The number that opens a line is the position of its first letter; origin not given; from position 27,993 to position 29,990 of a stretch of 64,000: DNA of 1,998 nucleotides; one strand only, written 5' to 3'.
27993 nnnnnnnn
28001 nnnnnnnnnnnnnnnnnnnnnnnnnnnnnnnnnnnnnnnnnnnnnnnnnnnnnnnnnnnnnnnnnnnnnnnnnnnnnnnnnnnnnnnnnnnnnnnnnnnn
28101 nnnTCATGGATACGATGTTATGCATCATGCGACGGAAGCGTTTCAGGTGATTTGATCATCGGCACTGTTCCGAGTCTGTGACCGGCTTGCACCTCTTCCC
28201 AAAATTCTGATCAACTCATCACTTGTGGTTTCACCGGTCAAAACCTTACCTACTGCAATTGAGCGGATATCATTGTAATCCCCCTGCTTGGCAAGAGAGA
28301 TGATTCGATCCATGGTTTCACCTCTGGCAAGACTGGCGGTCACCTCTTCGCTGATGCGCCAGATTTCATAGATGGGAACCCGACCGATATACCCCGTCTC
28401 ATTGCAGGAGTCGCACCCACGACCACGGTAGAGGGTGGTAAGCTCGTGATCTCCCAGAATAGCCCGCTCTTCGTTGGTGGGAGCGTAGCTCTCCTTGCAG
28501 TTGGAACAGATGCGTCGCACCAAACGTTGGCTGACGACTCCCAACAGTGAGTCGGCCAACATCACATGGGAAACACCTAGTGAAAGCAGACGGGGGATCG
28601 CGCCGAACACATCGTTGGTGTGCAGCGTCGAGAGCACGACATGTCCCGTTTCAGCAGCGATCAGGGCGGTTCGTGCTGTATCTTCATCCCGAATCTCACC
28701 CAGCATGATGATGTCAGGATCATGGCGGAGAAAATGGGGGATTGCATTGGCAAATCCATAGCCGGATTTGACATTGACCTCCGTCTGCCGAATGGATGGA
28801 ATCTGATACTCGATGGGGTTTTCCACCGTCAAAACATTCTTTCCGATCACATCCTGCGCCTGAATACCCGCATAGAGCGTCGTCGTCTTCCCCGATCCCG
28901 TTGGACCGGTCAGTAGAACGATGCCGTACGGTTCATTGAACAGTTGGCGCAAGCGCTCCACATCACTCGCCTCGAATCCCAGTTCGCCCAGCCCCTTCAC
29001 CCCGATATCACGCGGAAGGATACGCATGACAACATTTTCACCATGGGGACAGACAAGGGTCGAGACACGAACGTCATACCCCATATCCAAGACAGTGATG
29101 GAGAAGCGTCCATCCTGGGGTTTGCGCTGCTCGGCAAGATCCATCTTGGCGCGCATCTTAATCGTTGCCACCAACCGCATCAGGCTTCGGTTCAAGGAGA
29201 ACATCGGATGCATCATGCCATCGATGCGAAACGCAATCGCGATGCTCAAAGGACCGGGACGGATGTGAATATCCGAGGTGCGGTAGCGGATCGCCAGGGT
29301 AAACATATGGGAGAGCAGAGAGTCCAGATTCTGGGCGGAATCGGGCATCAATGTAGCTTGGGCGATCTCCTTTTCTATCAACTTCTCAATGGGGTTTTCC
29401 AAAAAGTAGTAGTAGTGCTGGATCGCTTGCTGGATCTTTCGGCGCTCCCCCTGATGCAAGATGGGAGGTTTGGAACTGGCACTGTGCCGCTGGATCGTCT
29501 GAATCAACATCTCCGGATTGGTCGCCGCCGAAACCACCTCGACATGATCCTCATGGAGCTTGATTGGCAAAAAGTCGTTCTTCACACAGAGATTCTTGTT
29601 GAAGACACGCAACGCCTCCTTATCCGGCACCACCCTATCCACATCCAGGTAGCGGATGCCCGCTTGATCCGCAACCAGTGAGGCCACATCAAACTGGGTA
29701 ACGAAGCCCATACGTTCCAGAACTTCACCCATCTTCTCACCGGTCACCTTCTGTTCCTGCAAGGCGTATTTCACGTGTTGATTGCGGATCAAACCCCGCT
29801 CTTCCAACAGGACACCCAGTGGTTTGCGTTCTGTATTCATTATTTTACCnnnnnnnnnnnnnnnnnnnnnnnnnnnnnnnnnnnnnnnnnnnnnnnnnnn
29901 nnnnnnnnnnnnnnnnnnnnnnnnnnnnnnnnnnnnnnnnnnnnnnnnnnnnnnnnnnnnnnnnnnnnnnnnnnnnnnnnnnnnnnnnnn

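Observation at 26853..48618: Type IV filament locus mixing MSHA and T2SS hallmarks, in two divergent operons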

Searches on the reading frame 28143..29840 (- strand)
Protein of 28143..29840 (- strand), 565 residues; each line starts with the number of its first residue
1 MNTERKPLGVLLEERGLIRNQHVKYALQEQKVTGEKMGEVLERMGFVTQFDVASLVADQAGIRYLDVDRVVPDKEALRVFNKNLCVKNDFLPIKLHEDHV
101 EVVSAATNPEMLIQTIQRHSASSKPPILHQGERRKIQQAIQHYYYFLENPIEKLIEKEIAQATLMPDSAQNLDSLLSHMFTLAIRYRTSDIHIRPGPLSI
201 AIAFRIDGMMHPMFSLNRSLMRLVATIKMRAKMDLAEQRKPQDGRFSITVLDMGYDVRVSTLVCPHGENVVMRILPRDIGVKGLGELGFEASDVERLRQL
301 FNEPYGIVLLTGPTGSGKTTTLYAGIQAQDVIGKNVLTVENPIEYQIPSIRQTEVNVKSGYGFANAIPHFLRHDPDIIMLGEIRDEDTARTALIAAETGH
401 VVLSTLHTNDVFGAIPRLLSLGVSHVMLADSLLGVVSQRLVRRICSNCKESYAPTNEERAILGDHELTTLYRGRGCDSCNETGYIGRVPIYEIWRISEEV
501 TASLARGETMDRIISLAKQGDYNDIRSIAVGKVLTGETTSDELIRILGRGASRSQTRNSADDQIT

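Call 3: search_protein_families(library=pfam, proteins=[window:28143-29840:-], max_evalue=0.01)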
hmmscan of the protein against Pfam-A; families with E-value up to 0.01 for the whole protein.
window:28143-29840:- (565 aa): 5 families
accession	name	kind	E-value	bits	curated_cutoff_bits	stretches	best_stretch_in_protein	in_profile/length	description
PF00437.27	T2SSE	-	9.5e-107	357.3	24.9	1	170-545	6-370/370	Type II/IV secretion system protein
PF05157.20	MshEN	-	7.9e-10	39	23.1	1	61-145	2-85/90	MshEN domain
PF25199.1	nSTAND_NTPase5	-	0.0012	19.2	34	1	302-345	38-82/145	Novel STAND NTPase 5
PF13191.12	AAA_16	-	0.0059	17.6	32.6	0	294-322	9-41/167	AAA ATPase domain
PF13604.12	AAA_30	-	0.0067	16.6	27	0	296-337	9-50/191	AAA domain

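Call 5: search_protein_families(library=ncbifam, proteins=[window:28143-29840:-], max_evalue=0.01)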
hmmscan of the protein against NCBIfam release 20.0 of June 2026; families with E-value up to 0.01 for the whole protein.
window:28143-29840:- (565 aa): 22 families
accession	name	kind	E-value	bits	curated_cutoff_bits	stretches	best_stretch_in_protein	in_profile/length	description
TIGR02533.1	type_II_gspE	equivalog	9.2e-124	413.7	630.25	1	87-546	11-485/486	type II secretion system ATPase GspE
TIGR02538.1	type_IV_pilB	equivalog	1.9e-116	389.9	675.65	1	9-545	3-560/564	type IV-A pilus assembly ATPase PilB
NF053534.1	T4PilAsmATPsTfpB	equivalog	5.7e-106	355.2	850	1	47-547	63-582/584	type IV pilus assembly ATPase TfpB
NF007755.0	PRK10436.1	equivalog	1.8e-105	353.3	617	1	82-549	11-461/465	type II secretion system protein GspE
NF041000.1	ATPase_ComGA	equivalog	5.8e-71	238.6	300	1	178-442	2-266/267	competence type IV pilus ATPase ComGA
TIGR01420.1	pilT_fam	subfamily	1.1e-47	163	319.1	1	177-443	3-270/343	PilT/PilU family type 4a pilus ATPase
TIGR02525.1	plasmid_TraJ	equivalog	1.8e-21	76.6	368.3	1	270-443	120-296/372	plasmid transfer ATPase TraJ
TIGR02524.1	dot_icm_DotB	equivalog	4.6e-17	62.3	463.3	1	305-420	134-258/358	Dot/Icm type IV secretion system ATPase DotB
NF058587.1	archaellum_moto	equivalog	4.1e-12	45.6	550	1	308-420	278-395/527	archaellum flagellar ATPase motor FlaI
NF053729.1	c-di-GMP_motif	domain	6.9e-12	45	38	1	7-59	1-53/53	cyclic di-GMP-binding domain-containing protein, MshE-related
TIGR02782.1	TrbB_P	equivalog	7.8e-10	38.5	304.55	1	308-422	139-256/303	P-type conjugative transfer ATPase TrbB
NF008411.1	PRK11234.1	equivalog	1.2e-09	37.2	1170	1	4-181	479-656/723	cyclic di-3',5'-guanylate-activated glycosyltransferase NfrB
TIGR03819.1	heli_sec_ATPase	hypoth_equivalog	3.5e-08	33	373.15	1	226-424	102-303/340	TadA family conjugal transfer-associated ATPase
TIGR02788.1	VirB11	equivalog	5.6e-08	32.2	249.95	1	308-422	147-266/308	P-type DNA transfer ATPase VirB11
NF010425.0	PRK13851.1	equivalog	8.8e-08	31.4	461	1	307-424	164-286/344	type IV secretion system protein VirB11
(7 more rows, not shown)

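Call 11: find_encoding_contigs(protein=window:28143-29840:-, flank=10000, max_places=6)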
Protein window:28143-29840:- (565 aa): no gene with exactly this product is on record in the collection.

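Call 12: find_homologous_proteins(query=window:28143-29840:-, max_evalue=1e-20)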
Query window:28143-29840:- (565 aa): 8000 proteins with E <= 1e-20 among 8000 candidates; the best 120 are listed.
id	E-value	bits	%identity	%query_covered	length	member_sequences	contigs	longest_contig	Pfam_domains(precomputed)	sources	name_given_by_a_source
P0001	0.0e+0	1260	100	100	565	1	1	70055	PF05157.21,PF00437.27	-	-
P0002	0.0e+0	1057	85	98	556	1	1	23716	PF05157.21,PF00437.27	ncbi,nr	ncbi:MAG: Flp pilus assembly complex ATPase component TadA [Magnetococcales bacterium]|nr:Flp pilus 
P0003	0.0e+0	1018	81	99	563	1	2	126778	PF05157.21,PF00437.27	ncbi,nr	ncbi:MAG: Flp pilus assembly complex ATPase component TadA [Magnetococcales bacterium]|nr:Flp pilus 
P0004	1.1e-212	726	59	97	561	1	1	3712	PF05157.21,PF00437.27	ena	-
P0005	7.7e-212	723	59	97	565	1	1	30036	PF05157.21,PF00437.27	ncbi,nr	ncbi:MAG: Flp pilus assembly complex ATPase component TadA [Gammaproteobacteria bacterium]|nr:Flp pi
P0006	2.2e-205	702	57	96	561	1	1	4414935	PF05157.21,PF00437.27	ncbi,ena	-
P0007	8.9e-205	700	57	96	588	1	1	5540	PF05157.21,PF00437.27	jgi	-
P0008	2.4e-200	685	56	96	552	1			PF05157.21,PF00437.27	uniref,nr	uniref:Type II secretion system protein E, Type 4 fimbrial assembly protein pilB n=1 Tax=Magnetococc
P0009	8.1e-200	683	56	97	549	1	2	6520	PF05157.21,PF00437.27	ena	-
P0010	1.6e-199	682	56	97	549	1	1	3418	PF05157.21,PF00437.27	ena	-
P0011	1.6e-199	682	55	97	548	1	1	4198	PF05157.21,PF00437.27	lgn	-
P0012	8.0e-199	680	55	97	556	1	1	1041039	PF05157.21,PF00437.27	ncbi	-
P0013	1.0e-198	680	55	97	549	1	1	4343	PF05157.21,PF00437.27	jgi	jgi:general secretion pathway protein E/type IV pilus assembly protein PilB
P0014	2.6e-197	675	55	96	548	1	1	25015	PF05157.21,PF00437.27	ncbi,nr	ncbi:MAG: Flp pilus assembly complex ATPase component TadA [Magnetococcales bacterium]|nr:Flp pilus 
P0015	5.7e-197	674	53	96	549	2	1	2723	PF05157.21,PF00437.27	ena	-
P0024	7.6e-195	667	54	96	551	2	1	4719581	PF05157.21,PF00437.27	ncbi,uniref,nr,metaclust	ncbi:type II secretion system protein E (GspE) [Magnetococcus marinus MC-1]|uniref:Type II secretion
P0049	5.1e-192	657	53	98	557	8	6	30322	PF05157.21,PF00437.27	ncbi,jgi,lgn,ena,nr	ncbi:MAG: secretion system protein E [Desulfobacterium sp. 4572_20]|nr:Flp pilus assembly complex AT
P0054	1.5e-191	656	55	96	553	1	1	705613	PF05157.21,PF00437.27,PF25199.2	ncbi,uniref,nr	ncbi:GspE/PulE family protein [Magnetofaba australis]|uniref:Putative type II secretion system prote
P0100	6.3e-187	641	53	98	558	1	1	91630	PF05157.21,PF00437.27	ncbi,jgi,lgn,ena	-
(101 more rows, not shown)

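Call 14: find_encoding_contigs(protein=P0024, flank=10000, max_places=2)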
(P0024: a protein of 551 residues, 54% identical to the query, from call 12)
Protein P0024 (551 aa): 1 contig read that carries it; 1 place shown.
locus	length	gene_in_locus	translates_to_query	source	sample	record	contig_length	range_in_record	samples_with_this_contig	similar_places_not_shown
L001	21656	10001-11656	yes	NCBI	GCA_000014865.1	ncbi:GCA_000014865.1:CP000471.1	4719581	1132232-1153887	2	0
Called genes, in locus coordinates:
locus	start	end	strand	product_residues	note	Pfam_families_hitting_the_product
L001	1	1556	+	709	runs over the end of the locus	PF05036:SPOR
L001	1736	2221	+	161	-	PF00072:Response_reg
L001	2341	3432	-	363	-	PF02606:LpxK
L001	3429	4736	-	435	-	PF04413:Glycos_transf_N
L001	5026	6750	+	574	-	PF00263:Secretin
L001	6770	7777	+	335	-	PF24575:TPR_Slam (weak), PF14559:TPR_19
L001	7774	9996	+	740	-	PF13191:AAA_16 (weak), PF01637:ATPase_2 (weak), PF13401:AAA_22, PF01471:PG_binding_1, PF05036:SPOR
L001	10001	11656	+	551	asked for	PF05157:MshEN, PF00437:T2SSE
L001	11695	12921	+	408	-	PF00482:T2SSF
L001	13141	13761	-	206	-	PF07963:N_methyl (weak)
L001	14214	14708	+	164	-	-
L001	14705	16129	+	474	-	-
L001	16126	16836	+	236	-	PF16537:T2SSB (weak)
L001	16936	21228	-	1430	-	-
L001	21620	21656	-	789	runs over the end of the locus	PF22527:DEXQc_Suv3, PF00271:Helicase_C, PF12513:SUV3_C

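Call 15: find_encoding_contigs(protein=P0003, flank=10000, max_places=1)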
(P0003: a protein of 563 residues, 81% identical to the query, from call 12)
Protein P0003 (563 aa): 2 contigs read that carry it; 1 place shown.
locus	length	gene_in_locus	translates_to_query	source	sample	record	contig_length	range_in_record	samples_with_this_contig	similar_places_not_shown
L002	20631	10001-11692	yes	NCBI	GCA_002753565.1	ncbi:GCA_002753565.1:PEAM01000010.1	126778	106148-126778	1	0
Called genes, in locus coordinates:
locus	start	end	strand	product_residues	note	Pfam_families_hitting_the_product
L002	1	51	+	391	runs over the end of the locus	-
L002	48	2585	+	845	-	-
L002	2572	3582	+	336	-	-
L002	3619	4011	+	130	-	-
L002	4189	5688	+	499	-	PF00515:TPR_1 (faint), PF07719:TPR_2 (faint)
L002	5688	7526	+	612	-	PF00263:Secretin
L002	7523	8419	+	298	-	PF14559:TPR_19 (weak)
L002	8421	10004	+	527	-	PF13191:AAA_16, PF13401:AAA_22, PF01471:PG_binding_1 (faint)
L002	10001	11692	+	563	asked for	PF05157:MshEN, PF00437:T2SSE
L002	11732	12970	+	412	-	PF00482:T2SSF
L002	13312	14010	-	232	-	-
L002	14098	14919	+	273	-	PF00665:rve (weak), PF13683:rve_3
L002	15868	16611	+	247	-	-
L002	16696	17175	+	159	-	-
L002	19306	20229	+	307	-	PF00990:GGDEF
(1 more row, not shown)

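Call 16: find_encoding_contigs(protein=P0006, flank=10000, max_places=1)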
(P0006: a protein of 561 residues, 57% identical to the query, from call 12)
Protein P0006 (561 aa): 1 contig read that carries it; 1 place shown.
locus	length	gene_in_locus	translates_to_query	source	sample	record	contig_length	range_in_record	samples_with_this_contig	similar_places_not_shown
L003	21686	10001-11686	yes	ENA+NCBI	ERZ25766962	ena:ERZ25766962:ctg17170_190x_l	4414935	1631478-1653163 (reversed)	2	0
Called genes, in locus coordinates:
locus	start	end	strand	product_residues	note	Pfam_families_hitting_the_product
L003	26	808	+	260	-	PF07963:N_methyl (weak)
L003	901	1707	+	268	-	PF07963:N_methyl (weak)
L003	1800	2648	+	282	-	PF07963:N_methyl (weak)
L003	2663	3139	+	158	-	-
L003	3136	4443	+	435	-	-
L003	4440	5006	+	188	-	-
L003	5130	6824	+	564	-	PF07660:STN (faint), PF00263:Secretin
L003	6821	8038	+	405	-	PF04733:Coatomer_E (weak), PF13428:TPR_14 (faint), PF14559:TPR_19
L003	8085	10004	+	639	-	PF13191:AAA_16 (weak), PF13401:AAA_22, PF01471:PG_binding_1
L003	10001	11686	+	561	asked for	PF05157:MshEN, PF00437:T2SSE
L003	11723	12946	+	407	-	PF00482:T2SSF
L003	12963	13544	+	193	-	-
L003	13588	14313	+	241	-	-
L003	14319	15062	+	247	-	-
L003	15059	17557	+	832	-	PF07963:N_methyl (weak)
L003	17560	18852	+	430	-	-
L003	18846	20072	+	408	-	-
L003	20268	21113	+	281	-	PF01678:DAP_epimerase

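Call 17: find_encoding_contigs(protein=P0049, flank=10000, max_places=1)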
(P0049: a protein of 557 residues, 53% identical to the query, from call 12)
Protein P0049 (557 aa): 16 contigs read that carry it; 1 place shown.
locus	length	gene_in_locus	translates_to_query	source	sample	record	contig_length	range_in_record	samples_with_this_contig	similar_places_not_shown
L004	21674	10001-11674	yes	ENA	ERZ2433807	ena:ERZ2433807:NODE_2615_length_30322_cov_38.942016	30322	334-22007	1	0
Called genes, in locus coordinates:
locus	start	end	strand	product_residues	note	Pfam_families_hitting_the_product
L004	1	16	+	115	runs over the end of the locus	?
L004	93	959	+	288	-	-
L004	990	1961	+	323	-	PF01797:Y1_Tnp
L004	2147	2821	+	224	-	PF07963:N_methyl (weak)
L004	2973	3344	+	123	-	-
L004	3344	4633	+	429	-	-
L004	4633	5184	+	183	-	-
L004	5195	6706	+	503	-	PF00263:Secretin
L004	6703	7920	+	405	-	PF14559:TPR_19 (weak)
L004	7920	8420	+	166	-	-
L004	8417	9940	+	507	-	PF13191:AAA_16, PF13245:AAA_19 (weak), PF13401:AAA_22, PF01471:PG_binding_1 (weak)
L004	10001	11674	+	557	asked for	PF05157:MshEN, PF00437:T2SSE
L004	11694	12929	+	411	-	PF00482:T2SSF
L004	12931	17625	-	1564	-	PF07963:N_methyl (weak), PF22352:K319L-like_PKD (faint), PF07495:Y_Y_Y (faint), PF13385:Laminin_G_3, PF13385:Laminin_G_3, PF05345:He_PIG, PF00354:Pentaxin, PF13385:Laminin_G_3, +1 more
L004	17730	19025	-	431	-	PF01808:AICARFT_IMPCHas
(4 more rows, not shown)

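Call 40: search_solved_structures(query=window:28143-29840:-, max_evalue=1e-10)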
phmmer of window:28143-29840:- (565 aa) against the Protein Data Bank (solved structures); distinct sequences matched with E-value up to 1e-10: 24.
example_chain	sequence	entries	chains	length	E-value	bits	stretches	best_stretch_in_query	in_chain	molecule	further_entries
6f8l_G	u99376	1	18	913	3.1e-108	366.1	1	5-545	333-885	Type IV pilus assembly protein PilF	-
4pht_A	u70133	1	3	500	4.9e-94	319.2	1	172-547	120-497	General secretory pathway protein E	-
4kss_A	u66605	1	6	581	1.5e-90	307.7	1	172-554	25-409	Type II secretion system protein E, hemolysin-coregulated protein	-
4ksr_A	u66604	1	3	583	2.4e-90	307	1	172-550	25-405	Type II secretion system protein E, Hemolysin-coregulated protein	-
1p9r_A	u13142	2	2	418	5.4e-90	305.9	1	172-545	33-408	General secretion pathway protein E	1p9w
6ejf_A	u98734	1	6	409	3.3e-85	290.1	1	184-545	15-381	Type IV pilus assembly protein PilF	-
5oiu_A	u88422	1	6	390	4.4e-85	289.7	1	183-544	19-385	Type IV pilus assembly protein PilF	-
5it5_F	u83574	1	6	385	4.9e-85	289.5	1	184-544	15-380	ATP binding motif-containing protein PilF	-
6olj_C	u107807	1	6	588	1e-80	275.2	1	6-546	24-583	Type IV pilus biogenesis ATPase PilB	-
5tsg_B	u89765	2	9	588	1.4e-80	274.8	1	6-546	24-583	Type IV pilus biogenesis ATPase PilB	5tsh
5zfr_A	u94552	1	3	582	1.8e-80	274.4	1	7-546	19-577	Type IV pilus biogenesis ATPase PilB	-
3jc8_Ba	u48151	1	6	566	2.2e-80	274.2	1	8-544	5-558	Type IV-A pilus assembly ATPase PilB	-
5fl3_A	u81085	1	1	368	4.9e-34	121.2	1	174-443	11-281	PILI RETRACTION PROTEIN PILT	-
8dze_A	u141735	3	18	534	3.4e-30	108.5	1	286-511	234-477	BfpD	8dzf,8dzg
3jvu_A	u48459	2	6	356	5e-28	101.4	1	257-445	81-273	Twitching mobility protein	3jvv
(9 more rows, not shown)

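Call 43: search_dna_similar(query=window:28143-29840:-, collection=plasmids, mode=protein, max_rows=30, max_evalue=1e-50)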
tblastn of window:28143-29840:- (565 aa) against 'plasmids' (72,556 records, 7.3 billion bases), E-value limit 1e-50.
Records with a match: 711; places in all: 757; records where one place covers at least 80% of the query: 39.
Best place of each record, by identity: <60% 711.
By first word of the organism name: Escherichia 426; Ralstonia 111; Pseudomonas 17; Bradyrhizobium 8; Aliiroseovarius 8; Variovorax 6; Providencia 6; Paraburkholderia 6; Acinetobacter 5; Sulfitobacter 5; and 72 more.
By predicted mobility (MOB-suite, as given by PLSDB): non-mobilizable 449; mobilizable 177; conjugative 85.
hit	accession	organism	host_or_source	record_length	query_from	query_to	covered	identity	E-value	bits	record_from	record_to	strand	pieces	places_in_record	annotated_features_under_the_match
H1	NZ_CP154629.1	Acetoanaerobium noterae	cell culture,Sludge of a digestion ...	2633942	1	546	97%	35.6%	4e-104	351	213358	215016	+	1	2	none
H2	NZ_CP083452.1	Comamonas odontotermitis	cell culture,cucumber rhizosphere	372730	5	546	96%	34.3%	5e-87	301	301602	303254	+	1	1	gspE: type II secretion system ATPase GspE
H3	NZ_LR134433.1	Legionella adelaidensis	environmental,Cooling tower water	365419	5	549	96%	33.5%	9e-88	304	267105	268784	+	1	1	GspE/PulE family protein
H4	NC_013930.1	Thioalkalivibrio sp. K90mix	-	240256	8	548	96%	33.2%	3e-63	232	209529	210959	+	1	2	GspE/PulE family protein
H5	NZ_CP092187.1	Deinococcus sp. KNUC1210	Setaria viridis,cell ...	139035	6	546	96%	33.0%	4e-77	273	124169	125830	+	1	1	ATPase, T2SS/T4P/T4SS family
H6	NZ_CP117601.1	Escherichia albertii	Delichon urbicum,whole organism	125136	112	545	77%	41.1%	2e-89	308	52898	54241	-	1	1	gspE: type II secretion system ATPase GspE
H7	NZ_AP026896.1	Aeromonas caviae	Microbe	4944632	8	546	95%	33.0%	2e-81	286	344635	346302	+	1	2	none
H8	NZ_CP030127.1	Indioceanicola profundi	sediment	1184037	8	545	95%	33.0%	9e-71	254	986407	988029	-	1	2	none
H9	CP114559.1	Candidatus Manganitrophus sp.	activated carbon metagenome,metagenomic ...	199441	8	546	95%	32.8%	5e-82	287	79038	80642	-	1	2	ATPase, T2SS/T4P/T4SS family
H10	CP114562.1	Candidatus Manganitrophus sp.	activated carbon metagenome,metagenomic ...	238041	8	546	95%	32.8%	5e-82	287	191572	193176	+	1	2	ATPase, T2SS/T4P/T4SS family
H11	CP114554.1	Candidatus Manganitrophus sp.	activated carbon metagenome,metagenomic ...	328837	8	546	95%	32.8%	5e-82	287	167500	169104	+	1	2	ATPase, T2SS/T4P/T4SS family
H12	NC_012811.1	Methylorubrum extorquens AM1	-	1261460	8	548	96%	32.5%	1e-62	231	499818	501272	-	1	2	none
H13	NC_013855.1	Azospirillum sp. B510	-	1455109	5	560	98%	31.6%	6e-61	226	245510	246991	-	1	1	record has no annotation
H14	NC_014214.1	Allomeiothermus silvanus DSM 9946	hot spring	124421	16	544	94%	33.2%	6e-73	261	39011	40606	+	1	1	GspE/PulE family protein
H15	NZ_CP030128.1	Indioceanicola profundi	sediment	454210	33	546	91%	33.6%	7e-78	275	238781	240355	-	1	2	ATPase, T2SS/T4P/T4SS family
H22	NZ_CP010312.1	Geoalkalibacter subterraneus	-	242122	8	546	95%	31.4%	1e-72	260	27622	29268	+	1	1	GspE/PulE family protein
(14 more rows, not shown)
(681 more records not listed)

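Call 44: get_annotated_region(hit=H7, flank=12000)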
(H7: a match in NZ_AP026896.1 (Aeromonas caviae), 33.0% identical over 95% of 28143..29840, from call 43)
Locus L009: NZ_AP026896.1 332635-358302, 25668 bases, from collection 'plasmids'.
description: Aeromonas caviae strain KAM479 plasmid pKAM479_3, complete sequence
organism: Aeromonas caviae (NCBI taxid 648)
taxonomy: Bacteria; Pseudomonadota; Gammaproteobacteria; Aeromonadales; Aeromonadaceae; Aeromonas; Aeromonas caviae
host: -; source: Microbe; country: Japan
typing (MOB-suite, as given by PLSDB): non-mobilizable
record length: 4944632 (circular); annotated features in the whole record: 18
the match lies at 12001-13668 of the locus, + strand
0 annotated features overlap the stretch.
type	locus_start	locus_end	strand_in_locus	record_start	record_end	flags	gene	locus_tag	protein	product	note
